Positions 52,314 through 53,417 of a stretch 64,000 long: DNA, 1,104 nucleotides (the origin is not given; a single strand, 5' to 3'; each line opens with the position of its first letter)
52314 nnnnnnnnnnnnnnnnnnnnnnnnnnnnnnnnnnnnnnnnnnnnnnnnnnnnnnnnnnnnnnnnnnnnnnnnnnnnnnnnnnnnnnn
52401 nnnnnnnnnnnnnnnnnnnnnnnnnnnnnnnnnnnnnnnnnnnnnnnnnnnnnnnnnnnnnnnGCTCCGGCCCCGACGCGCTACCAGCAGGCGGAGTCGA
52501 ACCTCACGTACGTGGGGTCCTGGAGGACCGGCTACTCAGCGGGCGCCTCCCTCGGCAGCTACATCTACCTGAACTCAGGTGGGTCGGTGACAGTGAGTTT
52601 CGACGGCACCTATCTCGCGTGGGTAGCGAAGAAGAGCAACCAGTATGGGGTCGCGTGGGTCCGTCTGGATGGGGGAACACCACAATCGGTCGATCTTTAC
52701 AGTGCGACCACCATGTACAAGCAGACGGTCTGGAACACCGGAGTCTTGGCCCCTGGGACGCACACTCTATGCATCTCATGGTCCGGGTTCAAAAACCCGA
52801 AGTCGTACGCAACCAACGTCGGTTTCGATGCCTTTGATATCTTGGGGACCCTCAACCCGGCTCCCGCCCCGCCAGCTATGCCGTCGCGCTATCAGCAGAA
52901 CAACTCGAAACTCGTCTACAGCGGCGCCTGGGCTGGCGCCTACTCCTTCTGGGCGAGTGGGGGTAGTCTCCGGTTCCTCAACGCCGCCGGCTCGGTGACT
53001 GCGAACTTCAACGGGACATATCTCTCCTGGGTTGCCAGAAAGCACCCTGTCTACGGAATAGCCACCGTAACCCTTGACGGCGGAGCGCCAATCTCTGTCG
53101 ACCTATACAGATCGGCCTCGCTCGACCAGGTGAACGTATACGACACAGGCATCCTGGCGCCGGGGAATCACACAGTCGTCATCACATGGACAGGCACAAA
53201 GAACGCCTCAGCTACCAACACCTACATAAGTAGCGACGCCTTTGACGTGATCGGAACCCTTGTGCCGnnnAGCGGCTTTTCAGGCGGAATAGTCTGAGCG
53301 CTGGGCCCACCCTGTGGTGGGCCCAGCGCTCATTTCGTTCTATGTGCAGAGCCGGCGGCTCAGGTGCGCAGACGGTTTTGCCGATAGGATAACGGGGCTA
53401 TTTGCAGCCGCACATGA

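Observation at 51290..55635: Uncharacterised ~130-aa tandem module shared by two adjacent secreted proteins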

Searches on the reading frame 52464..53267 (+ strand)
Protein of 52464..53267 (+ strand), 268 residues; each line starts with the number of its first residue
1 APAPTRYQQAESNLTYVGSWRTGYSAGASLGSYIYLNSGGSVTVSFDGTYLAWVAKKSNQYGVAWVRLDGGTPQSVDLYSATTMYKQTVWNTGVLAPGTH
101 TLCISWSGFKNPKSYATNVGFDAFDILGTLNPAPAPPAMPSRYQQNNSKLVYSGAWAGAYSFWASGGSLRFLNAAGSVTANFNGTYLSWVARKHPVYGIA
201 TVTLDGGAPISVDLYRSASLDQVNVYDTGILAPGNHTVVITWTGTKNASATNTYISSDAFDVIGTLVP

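Call 54: predict_structure(alignment_id=A4)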
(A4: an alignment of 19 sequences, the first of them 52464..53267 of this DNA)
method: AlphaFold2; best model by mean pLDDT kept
length: 268 residues; sequences in the alignment: 19
mean_pLDDT: 94.7   pTM: 0.83
mean pLDDT of the five models: 94.7, 92.2, 91.7, 91.3, 90.6
residues with pLDDT >= 90: 231; 70-90: 36; 50-70: 1; < 50: 0
segments of 3 or more residues with pLDDT < 50: none
pLDDT, mean of each block of 10 residues (from residue 1): 88 93 91 93 97 97 95 95 97 97 93 90 96 89 95 96 87 98 98 97 98 95 93 98 97 97 96
secondary structure, 60 per line:
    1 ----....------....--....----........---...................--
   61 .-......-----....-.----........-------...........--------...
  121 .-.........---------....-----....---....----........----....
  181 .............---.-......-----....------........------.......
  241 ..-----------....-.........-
elements in order: E5-8 E15-18 E21-24 E32-36 E40-58 E63-68 E74-77 E84-91 E99-109 E118-121 E123-131 E141-144 E150-153 E157-160 E168-172 E177-193 E199-204 E210-213 E220-227 E234-242 E254-257 E259-267

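Call 56: fold_search(model_id=the predicted structure, library=pdb)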
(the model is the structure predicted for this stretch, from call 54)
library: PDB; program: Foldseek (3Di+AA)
matches with E <= 10: 1148; with E <= 0.001: 37
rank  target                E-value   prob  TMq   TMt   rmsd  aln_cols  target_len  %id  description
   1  6f2p                  2.2e-10  1.00  0.37  0.11  16.3       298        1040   19  Structure of Paenibacillus xanthan lyase to 2.6 A resolution (released 2018-12-05)
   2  5x7o_A                2.3e-06  1.00  0.33  0.08  16.8       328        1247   14  Crystal structure of Paenibacillus sp. 598K alpha-1,6-glucosyltransferase (released 2017-07-26)
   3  6qev_B                3.6e-06  1.00  0.30  0.08  15.4       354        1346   12  EngBF DARPin Fusion 4b B6 (released 2019-11-06)
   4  3nqh                  8.9e-06  1.00  0.36  0.23   3.9       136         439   19  Crystal structure of a glycosyl hydrolase (BT_2959) from BACTEROIDES THETAIOTAOMICRON VPI-5482 at 2.11 A resolution (released 2010-07-28)
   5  6v1v_C                1.5e-05  1.00  0.25  0.10  17.6       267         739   15  VIP3B (VIP3B_2160) adapted for crystallization (released 2019-12-18)
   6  5a56_A                1.7e-05  1.00  0.29  0.09  15.5       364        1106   11  The structure of GH101 from Streptococcus pneumoniae TIGR4 in complex with 1-O-methyl-T-antigen (released 2015-09-02)
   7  3ecq_B                2.8e-05  1.00  0.30  0.08  15.6       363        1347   10  Endo-alpha-N-acetylgalactosaminidase from Streptococcus pneumoniae: SeMet structure (released 2008-09-09)
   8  7bys_A                3.3e-05  1.00  0.34  0.23  13.6       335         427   12  Crystal structure of exo-beta-1,3-galactanase from Phanerochaete chrysosporium Pc1,3Gal43A apo form (released 2020-11-04)
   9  5a58_A                3.3e-05  1.00  0.29  0.09  15.5       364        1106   10  The structure of GH101 D764N mutant from Streptococcus pneumoniae TIGR4 in complex with serinyl T-antigen (released 2015-09-02)
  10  6v1v_B                3.8e-05  1.00  0.25  0.10  17.6       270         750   14  VIP3B (VIP3B_2160) adapted for crystallization (released 2019-12-18)
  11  7ehg_F                4.0e-05  1.00  0.38  0.68   3.8       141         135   21  Crystal Structure of MiXBM (released 2022-03-30)
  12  5a57                  4.0e-05  1.00  0.28  0.09  15.4       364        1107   10  The structure of GH101 from Streptococcus pneumoniae TIGR4 in complex with PUGT (released 2015-09-02)
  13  7ehg_E                5.2e-05  1.00  0.37  0.67   3.9       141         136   20  Crystal Structure of MiXBM (released 2022-03-30)
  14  8a1a_A                5.2e-05  1.00  0.31  0.08  15.4       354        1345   14  Structure of a leucinostatin derivative determined by host lattice display : L1F11V1 construct (released 2022-12-07)
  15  3ecq_A                5.5e-05  1.00  0.30  0.08  15.3       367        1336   11  Endo-alpha-N-acetylgalactosaminidase from Streptococcus pneumoniae: SeMet structure (released 2008-09-09)
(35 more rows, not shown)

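Call 74: find_homologous_proteins(query=A4, max_evalue=0.00001)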
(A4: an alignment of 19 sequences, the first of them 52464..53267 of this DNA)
Query A4 (19 sequences) (268 aa, profile of the alignment): 127 proteins with E <= 0.00001 among 8000 candidates; the best 120 are listed.
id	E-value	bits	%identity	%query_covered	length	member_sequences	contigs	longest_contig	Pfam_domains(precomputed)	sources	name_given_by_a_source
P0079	2.6e-178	609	56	100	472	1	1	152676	PF01833.31,PF17996.8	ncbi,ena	-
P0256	1.2e-172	590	55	97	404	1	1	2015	PF02747.21,PF17996.8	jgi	jgi:hypothetical protein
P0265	3.7e-161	553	51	99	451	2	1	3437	PF17996.8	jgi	jgi:hypothetical protein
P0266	1.0e-159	548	53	99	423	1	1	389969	PF02747.21,PF16990.12,PF17996.8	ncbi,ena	-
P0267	5.2e-148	509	52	98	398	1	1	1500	PF17996.8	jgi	jgi:hypothetical protein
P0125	2.6e-146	504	46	100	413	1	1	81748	PF17996.8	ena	-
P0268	4.2e-144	497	47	98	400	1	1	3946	PF17996.8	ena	-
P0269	1.7e-140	485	49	99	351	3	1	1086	PF17996.8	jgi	jgi:hypothetical protein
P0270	6.2e-139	480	46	97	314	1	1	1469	PF17996.8,PF16841.12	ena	-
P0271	7.9e-136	469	39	97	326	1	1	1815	PF17996.8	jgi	-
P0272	4.9e-135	467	40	98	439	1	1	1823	PF17996.8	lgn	-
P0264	1.8e-126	439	43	99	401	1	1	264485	PF17996.8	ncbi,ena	-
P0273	6.4e-121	421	42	97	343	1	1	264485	PF17996.8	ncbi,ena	-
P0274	4.3e-119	415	43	98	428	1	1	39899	PF17996.8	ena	-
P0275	5.4e-119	414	44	97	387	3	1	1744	PF17996.8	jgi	jgi:hypothetical protein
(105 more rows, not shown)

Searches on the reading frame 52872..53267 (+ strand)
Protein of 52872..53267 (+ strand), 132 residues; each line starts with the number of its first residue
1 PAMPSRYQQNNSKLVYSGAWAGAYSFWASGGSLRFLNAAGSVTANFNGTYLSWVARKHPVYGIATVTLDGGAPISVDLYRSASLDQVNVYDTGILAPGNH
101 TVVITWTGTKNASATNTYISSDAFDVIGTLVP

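Call 34: predict_structure(alignment_id=A3)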
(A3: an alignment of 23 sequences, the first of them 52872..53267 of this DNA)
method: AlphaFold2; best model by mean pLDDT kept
length: 132 residues; sequences in the alignment: 23
mean_pLDDT: 97.3   pTM: 0.90
mean pLDDT of the five models: 97.3, 96.9, 96.9, 96.5, 94.7
residues with pLDDT >= 90: 130; 70-90: 1; 50-70: 1; < 50: 0
segments of 3 or more residues with pLDDT < 50: none
pLDDT, mean of each block of 10 residues (from residue 1): 92 98 94 98 98 98 99 98 98 98 99 98 98 95
secondary structure, 60 per line:
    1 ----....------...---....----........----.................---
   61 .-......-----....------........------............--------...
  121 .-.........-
elements in order: E5-8 E15-17 E21-24 E32-36 E41-57 E63-68 E74-77 E84-91 E98-109 E118-121 E123-131

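Call 58: search_protein_families(library=pfam, proteins=[window:52872-53267:+], max_evalue=1)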
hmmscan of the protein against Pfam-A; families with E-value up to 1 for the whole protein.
window:52872-53267:+ (132 aa): 2 families
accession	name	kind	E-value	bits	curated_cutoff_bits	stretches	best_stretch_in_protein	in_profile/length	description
PF17996.7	CE2_N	-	0.00073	20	27.9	1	30-105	10-81/108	Carbohydrate esterase 2 N-terminal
PF16640.11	Big_3_5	-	0.13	13.3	35.5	1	59-116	27-80/88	Bacterial Ig-like domain (group 3)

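Call 66: search_solved_structures(query=A3, max_evalue=10, show_alignments=1)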
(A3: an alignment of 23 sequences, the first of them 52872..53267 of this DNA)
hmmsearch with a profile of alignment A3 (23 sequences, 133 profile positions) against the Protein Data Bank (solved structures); distinct sequences matched with E-value up to 10: 4.
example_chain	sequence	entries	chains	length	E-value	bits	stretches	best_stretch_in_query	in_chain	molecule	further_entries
6xi1_AAA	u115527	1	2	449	9.9e-09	38.2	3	80-114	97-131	Flagellin hook IN motif family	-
3nqh_A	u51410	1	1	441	3.4e-08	36.5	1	35-110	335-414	Glycosyl hydrolase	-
3s8m_A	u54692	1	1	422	0.13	15.2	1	26-72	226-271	Enoyl-ACP Reductase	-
4xvh_A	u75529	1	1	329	0.87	12.5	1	39-106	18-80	Carbohydrate esterase family 2 (CE2)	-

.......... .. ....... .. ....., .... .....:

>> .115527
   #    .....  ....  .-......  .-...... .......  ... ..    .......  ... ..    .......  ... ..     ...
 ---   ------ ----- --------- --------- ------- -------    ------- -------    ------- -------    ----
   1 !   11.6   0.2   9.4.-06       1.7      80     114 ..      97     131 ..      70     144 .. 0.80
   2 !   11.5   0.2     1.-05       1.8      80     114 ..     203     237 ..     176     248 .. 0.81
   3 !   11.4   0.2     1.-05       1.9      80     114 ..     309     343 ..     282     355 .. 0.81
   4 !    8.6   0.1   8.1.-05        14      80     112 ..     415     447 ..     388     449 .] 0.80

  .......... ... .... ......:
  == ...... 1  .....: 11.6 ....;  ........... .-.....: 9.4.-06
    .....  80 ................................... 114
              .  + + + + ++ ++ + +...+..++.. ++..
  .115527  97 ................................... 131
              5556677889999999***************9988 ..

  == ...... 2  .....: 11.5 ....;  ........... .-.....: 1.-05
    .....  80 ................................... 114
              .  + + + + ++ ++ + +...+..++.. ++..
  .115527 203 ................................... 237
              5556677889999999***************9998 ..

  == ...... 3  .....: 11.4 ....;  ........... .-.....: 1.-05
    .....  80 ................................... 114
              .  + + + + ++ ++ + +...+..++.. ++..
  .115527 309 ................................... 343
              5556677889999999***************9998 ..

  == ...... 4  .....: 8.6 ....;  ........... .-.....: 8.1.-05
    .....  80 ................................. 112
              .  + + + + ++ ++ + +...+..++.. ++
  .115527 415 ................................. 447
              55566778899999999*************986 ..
